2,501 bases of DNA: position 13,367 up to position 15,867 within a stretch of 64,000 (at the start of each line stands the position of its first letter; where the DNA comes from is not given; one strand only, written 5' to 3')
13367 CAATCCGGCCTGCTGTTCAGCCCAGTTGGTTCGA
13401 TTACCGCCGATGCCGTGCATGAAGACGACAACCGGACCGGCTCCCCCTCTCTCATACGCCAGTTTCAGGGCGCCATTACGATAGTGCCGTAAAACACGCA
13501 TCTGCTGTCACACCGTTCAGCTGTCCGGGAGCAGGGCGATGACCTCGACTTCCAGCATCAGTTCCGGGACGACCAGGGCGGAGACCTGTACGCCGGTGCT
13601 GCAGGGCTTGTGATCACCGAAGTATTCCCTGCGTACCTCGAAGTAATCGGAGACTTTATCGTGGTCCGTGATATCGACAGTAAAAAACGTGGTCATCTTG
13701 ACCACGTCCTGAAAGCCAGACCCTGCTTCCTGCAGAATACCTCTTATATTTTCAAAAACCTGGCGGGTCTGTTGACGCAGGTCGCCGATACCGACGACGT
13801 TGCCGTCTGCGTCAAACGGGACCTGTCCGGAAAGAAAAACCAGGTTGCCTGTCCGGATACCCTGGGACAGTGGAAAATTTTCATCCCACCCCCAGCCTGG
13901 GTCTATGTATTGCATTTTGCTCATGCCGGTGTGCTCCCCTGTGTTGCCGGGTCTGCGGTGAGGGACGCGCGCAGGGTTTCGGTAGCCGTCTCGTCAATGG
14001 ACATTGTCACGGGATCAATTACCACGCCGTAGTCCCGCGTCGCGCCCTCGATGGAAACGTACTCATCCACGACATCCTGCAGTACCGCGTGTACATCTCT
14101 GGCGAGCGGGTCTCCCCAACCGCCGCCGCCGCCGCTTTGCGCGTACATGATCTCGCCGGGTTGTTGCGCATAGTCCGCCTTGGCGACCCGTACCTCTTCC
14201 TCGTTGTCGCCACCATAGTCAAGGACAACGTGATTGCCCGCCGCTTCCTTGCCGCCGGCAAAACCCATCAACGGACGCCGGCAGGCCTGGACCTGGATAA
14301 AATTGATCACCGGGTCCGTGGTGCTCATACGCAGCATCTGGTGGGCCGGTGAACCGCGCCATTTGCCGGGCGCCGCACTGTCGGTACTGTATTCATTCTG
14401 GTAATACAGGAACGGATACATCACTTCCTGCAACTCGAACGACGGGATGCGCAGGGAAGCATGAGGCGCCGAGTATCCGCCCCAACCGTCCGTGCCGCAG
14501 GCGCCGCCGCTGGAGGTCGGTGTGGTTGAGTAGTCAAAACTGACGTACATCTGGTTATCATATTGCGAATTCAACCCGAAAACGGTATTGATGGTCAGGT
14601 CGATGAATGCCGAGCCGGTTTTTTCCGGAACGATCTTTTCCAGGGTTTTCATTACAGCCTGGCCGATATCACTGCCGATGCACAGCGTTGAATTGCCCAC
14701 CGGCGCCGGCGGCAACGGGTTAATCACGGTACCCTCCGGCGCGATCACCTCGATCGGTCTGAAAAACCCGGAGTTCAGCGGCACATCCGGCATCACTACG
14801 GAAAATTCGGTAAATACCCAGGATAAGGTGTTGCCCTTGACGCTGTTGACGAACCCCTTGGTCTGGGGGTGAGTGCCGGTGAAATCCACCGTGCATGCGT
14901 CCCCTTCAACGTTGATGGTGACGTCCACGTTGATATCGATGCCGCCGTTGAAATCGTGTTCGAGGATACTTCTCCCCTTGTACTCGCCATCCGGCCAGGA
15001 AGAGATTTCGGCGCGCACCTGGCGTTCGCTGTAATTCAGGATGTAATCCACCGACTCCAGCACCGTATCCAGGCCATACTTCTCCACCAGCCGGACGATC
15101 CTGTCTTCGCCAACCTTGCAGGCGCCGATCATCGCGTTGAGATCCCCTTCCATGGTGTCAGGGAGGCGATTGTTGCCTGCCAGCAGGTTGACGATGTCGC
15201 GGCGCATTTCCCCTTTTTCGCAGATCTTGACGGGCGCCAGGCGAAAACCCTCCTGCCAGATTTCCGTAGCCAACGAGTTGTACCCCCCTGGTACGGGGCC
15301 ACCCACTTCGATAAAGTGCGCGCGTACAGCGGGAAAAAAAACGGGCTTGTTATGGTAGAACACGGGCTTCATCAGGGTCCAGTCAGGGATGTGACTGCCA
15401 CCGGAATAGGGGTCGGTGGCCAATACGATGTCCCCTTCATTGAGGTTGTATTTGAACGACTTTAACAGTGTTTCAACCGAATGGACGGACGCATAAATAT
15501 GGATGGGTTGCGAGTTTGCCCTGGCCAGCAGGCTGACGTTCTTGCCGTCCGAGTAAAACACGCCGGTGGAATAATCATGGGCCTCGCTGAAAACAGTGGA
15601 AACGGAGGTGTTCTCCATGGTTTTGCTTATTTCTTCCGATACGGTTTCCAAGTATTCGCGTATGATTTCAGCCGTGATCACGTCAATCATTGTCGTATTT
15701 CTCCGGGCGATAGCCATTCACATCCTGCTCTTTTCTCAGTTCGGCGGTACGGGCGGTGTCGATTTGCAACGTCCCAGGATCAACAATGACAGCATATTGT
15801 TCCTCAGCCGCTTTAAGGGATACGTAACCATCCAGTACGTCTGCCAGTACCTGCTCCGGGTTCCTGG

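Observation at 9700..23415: TonB-receptor-linked operon encoding a three-subunit hydantoinase-family enzyme (HyuA + two tandem HyuB paralogs) with RidA and a lactonase-like hydrolase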

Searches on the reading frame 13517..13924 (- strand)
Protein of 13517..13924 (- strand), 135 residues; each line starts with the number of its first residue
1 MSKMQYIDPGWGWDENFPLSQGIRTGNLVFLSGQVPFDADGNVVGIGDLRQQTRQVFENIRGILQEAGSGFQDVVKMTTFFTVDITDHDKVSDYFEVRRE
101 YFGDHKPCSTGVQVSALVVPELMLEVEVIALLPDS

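Call 3: search_protein_families(library=pfam, proteins=[window:13517-13924:-])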
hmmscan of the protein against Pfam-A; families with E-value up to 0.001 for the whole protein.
window:13517-13924:- (135 aa): 1 family
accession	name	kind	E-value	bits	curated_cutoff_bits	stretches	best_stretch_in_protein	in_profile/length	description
PF01042.26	Ribonuc_L-PSP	-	1.2e-27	96.8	27.3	1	18-131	10-120/121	Endoribonuclease L-PSP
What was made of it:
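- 13517..13924 (-): Rid-family protein, a Ser variant that lacks the RidA catalytic Arg; 135 aa. Pfam Ribonuc_L-PSP (call 3).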

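Call 5: search_protein_families(library=ncbifam, proteins=[window:13517-13924:-])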
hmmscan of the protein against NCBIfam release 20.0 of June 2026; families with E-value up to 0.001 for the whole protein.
window:13517-13924:- (135 aa): 3 families
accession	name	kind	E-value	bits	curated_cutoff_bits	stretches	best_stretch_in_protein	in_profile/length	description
TIGR00004.1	TIGR00004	subfamily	8.6e-24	84.1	106.25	1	18-131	15-124/125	Rid family detoxifying hydrolase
TIGR03610.1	RutC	equivalog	9.6e-19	67.7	169.1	1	18-130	17-124/127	pyrimidine utilization protein C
NF008490.0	PRK11401.1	equivalog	6.2e-14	52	222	1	18-131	16-126/129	enamine/imine deaminase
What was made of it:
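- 13517..13924 (-): It scores below the RidA and RutC curated cut-offs (call 5).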

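Call 35: search_solved_structures(query=window:13517-13924:-, max_evalue=0.00001, show_alignments=3)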
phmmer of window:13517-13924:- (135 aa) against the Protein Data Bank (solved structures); distinct sequences matched with E-value up to 0.00001: 50.
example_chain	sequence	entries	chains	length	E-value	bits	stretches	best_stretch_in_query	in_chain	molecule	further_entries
2dyy_A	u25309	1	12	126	4.2e-23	84.9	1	18-130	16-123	UPF0076 protein PH0854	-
1qd9_A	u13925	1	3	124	4.1e-22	81.7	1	18-132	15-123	PURINE REGULATORY PROTEIN YABJ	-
5y6u_A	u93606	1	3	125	4.2e-22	81.7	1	18-132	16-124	YabJ protein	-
7cd2_A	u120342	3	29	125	1.1e-21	80.3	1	18-132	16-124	YabJ protein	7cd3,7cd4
5yu2_A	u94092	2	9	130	2.2e-18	69.7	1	18-131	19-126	Translation initiation inhibitor homologue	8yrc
2b33_A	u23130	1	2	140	3.2e-18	69.1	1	18-131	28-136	protein synthesis inhibitor, putative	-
1x25_A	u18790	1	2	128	4e-17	65.6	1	18-129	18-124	Hypothetical UPF0076 protein ST0811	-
1xrg_A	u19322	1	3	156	2.8e-16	62.9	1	17-131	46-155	Putative translation initiation inhibitor, yjgF family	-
2csl_A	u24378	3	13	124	3.9e-16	62.4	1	18-131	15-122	protein translation initiation inhibitor | translation initiation inhibitor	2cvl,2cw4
3l7q_A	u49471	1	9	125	4.3e-15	59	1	18-131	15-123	Putative translation initiation inhibitor, aldR regulator-like protein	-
3k0t_A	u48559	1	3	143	1.7e-14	57.1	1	18-118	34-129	Endoribonuclease L-PSP, putative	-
8v8r_A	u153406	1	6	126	2.1e-14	56.8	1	18-130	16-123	Enamine/imine deaminase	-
2cwj_A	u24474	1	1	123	2.4e-14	56.6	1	18-129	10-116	putative endonuclease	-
3quw_A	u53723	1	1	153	8.5e-14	54.8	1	19-131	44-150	Protein MMF1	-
1jd1_A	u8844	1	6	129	1.4e-13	54.1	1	20-130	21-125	HYPOTHETICAL 13.9 KDA PROTEIN IN FCY2-PET117 INTERGENIC REGION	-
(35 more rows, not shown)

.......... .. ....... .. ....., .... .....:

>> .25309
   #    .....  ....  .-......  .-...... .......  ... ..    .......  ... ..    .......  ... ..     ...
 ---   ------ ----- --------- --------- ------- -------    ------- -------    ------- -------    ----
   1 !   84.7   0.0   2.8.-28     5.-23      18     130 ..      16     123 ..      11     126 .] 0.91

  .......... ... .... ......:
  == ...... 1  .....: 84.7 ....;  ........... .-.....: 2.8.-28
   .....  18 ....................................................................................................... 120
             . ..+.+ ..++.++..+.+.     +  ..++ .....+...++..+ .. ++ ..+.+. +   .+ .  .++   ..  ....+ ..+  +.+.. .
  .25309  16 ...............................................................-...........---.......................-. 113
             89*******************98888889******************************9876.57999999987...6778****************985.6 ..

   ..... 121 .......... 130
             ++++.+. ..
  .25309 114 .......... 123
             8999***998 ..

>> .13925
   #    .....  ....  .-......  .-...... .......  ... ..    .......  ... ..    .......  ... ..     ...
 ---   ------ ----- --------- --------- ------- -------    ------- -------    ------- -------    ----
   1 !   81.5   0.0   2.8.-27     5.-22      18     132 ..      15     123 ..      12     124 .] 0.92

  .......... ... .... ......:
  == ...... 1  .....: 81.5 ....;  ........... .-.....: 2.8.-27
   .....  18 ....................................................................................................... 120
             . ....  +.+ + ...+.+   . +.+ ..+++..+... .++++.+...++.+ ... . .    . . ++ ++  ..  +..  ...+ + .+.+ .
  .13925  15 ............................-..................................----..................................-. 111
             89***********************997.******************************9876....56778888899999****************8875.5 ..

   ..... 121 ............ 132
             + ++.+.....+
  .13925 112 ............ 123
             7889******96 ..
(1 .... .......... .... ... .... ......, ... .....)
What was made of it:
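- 13517..13924 (-): It reads KPCST where YabJ and PH0854 read KPARS (call 35).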

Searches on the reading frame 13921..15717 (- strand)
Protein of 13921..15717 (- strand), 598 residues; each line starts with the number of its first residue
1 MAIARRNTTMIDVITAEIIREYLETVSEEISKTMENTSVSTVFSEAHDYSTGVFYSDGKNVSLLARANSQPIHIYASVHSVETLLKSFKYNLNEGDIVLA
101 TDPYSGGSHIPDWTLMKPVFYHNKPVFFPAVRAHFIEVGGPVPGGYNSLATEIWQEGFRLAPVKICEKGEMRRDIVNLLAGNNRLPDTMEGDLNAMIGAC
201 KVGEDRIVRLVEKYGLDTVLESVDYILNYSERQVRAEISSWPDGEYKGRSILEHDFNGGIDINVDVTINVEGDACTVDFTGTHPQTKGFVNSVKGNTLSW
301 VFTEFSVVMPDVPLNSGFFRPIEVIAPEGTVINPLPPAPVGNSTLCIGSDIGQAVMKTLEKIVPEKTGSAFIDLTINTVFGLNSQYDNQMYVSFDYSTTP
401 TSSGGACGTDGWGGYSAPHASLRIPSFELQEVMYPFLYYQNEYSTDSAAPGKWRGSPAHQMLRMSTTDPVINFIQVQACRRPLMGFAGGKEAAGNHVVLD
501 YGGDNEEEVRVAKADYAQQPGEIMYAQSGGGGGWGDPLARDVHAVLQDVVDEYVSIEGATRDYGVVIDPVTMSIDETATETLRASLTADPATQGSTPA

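Call 3: search_protein_families(library=pfam, proteins=[window:13921-15717:-])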
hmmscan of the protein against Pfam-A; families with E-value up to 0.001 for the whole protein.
window:13921-15717:- (598 aa): 1 family
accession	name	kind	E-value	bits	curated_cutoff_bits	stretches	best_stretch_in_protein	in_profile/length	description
PF02538.19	Hydantoinase_B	-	8.1e-139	463.8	26.8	1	12-537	1-519/519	Hydantoinase B/oxoprolinase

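Call 5: search_protein_families(library=ncbifam, proteins=[window:13921-15717:-])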
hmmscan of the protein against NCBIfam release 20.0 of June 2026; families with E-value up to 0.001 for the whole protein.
window:13921-15717:- (598 aa): 2 families
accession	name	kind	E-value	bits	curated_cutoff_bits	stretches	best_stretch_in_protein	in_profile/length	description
NF050157.1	CapLactmsBetCapB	equivalog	9.8e-113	377.4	1000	1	11-584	1-576/577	caprolactamase subunit beta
NF042976.1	AcphenoCarb_ApcD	equivalog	4.7e-43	147.4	1500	2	80-458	94-482/685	acetophenone carboxylase subunit delta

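Call 7: search_solved_structures(query=window:13921-15717:-, max_evalue=0.001)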
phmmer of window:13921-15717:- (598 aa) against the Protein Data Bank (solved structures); distinct sequences matched with E-value up to 0.001: 5.
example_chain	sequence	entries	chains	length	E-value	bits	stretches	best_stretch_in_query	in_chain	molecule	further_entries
6yra_B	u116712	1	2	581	9.1e-95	321.7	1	10-584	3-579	Hydantoinase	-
7hk5_A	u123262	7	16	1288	1.7e-64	221.7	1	14-584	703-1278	N-methylhydantoinase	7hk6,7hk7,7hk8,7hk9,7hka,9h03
5l9w_A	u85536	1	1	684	4.3e-35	124.6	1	80-458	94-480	Acetophenone carboxylase delta subunit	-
5m45_A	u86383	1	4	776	6e-06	28.4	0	528-590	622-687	Acetone carboxylase alpha subunit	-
5svb_A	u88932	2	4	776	0.00011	24.2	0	528-590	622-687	Acetone carboxylase alpha subunit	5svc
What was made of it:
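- Sequence is far closer to caprolactamase (9e-95) than to Apc (4e-35) or Acx (6e-06) (call 7).
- Tried and rejected: The triad's B is nearer to caprolactamase than to N-methylhydantoinase (call 7).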

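Call 16: search_solved_structures(query=window:13921-15717:-, max_evalue=1e-40, show_alignments=2)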
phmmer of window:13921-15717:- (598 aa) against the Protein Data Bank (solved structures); distinct sequences matched with E-value up to 1e-40: 2.
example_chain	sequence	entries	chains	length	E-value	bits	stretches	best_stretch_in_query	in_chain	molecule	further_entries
6yra_B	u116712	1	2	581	9.1e-95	321.7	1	10-584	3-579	Hydantoinase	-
7hk5_A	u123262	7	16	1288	1.7e-64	221.7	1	14-584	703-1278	N-methylhydantoinase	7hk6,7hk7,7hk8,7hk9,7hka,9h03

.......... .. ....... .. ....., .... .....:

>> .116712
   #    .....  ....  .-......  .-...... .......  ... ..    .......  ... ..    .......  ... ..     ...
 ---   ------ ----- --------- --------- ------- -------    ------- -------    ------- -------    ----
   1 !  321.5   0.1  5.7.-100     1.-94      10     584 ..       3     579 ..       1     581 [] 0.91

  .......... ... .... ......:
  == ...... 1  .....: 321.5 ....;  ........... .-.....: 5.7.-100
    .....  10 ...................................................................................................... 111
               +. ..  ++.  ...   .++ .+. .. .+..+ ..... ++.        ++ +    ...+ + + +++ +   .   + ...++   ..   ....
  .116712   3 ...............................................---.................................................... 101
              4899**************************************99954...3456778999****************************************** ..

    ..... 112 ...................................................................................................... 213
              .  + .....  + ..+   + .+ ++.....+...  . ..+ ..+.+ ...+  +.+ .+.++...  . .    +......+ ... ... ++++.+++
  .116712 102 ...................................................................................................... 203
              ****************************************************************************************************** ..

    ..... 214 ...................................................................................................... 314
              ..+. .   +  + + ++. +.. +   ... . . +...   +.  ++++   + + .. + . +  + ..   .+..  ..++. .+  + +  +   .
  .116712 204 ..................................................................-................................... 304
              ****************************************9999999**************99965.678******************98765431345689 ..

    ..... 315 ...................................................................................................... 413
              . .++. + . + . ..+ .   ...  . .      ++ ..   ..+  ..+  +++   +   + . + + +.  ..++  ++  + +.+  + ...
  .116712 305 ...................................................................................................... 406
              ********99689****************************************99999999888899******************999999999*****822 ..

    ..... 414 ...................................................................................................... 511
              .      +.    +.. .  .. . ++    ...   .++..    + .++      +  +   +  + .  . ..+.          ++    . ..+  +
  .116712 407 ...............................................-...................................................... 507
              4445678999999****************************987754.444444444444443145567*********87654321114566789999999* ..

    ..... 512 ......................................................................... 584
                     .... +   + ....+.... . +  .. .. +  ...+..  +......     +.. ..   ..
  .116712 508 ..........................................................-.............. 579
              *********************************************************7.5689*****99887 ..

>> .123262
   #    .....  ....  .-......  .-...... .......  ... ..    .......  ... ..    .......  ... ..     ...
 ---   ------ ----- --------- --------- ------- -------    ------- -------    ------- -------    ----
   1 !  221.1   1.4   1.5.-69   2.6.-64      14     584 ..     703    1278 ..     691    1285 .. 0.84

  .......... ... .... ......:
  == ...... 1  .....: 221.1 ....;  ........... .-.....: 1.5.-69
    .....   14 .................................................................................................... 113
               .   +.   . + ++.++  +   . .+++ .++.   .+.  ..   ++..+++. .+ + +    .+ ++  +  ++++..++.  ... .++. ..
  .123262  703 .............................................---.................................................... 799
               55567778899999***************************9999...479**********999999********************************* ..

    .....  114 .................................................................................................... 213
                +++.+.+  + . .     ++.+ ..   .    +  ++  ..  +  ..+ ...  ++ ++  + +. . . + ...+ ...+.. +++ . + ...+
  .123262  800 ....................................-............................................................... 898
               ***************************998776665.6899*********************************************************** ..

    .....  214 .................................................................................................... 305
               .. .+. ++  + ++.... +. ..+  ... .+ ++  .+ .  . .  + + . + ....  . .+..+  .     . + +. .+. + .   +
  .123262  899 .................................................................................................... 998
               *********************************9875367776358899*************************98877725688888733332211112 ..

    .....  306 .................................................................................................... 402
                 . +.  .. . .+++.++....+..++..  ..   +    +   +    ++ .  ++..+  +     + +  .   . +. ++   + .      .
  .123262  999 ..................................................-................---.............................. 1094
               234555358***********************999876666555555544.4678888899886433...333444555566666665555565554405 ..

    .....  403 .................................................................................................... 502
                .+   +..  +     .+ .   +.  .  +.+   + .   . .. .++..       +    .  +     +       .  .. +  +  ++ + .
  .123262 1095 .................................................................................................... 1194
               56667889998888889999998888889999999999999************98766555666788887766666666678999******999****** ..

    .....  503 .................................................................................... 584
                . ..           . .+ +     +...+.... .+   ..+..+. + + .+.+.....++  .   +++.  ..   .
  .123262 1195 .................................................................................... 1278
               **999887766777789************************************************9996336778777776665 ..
